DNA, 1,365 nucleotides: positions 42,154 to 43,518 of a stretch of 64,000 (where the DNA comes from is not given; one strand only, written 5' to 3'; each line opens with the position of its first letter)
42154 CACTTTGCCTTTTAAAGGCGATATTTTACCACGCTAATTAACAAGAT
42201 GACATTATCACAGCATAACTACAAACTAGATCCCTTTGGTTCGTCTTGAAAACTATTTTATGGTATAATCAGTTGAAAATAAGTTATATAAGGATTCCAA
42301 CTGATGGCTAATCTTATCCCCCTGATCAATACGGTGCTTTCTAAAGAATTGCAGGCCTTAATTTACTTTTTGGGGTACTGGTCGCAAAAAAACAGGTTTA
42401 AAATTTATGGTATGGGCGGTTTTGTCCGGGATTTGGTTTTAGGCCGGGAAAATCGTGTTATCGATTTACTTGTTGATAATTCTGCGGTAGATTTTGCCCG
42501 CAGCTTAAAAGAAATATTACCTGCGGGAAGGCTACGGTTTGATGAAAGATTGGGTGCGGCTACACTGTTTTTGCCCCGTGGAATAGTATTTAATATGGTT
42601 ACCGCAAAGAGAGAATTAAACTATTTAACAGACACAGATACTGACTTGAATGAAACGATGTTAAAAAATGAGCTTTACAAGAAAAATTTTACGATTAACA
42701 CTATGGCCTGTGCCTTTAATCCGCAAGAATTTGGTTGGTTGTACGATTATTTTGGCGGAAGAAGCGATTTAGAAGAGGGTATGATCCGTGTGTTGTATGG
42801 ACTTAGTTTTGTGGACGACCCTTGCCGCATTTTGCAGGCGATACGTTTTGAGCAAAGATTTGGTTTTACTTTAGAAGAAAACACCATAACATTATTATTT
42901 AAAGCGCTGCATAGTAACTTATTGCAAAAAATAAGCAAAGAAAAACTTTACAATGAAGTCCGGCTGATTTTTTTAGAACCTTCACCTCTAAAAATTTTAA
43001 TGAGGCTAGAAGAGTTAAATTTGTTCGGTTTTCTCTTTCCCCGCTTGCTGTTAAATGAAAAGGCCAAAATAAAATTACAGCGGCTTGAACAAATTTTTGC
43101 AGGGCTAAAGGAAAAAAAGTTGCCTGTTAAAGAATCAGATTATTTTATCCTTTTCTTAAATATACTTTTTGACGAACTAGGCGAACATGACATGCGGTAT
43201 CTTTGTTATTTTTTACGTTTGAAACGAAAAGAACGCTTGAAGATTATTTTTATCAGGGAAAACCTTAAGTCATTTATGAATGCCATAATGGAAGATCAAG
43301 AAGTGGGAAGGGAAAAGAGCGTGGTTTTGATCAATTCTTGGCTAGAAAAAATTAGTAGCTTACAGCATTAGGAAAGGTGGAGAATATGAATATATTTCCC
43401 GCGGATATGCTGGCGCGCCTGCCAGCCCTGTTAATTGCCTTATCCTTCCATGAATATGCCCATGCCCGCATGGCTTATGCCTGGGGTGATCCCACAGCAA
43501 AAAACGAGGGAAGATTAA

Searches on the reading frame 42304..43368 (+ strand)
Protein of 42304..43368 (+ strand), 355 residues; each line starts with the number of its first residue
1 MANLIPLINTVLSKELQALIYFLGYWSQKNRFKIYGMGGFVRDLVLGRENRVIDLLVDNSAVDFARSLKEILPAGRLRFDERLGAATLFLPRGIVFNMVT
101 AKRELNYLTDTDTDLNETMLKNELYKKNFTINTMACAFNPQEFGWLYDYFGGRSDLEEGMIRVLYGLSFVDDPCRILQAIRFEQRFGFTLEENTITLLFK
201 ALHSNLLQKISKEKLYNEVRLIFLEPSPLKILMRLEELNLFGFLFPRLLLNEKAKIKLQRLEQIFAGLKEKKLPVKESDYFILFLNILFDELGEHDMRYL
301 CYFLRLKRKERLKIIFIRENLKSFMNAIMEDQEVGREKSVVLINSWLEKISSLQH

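Call 68: search_protein_families(library=pfam, proteins=[window:42304-43368:+], max_evalue=0.000001)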
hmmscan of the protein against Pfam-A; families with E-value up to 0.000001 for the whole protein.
window:42304-43368:+ (355 aa): 2 families
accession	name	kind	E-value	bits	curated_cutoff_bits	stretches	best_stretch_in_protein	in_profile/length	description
PF01743.26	PolyA_pol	-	1.2e-14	55.2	23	1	35-162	2-126/126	Poly A polymerase head domain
PF12627.12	PolyA_pol_RNAbd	-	5.8e-08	32.8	22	1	187-248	1-60/64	Probable RNA and SrmB- binding site of polymerase A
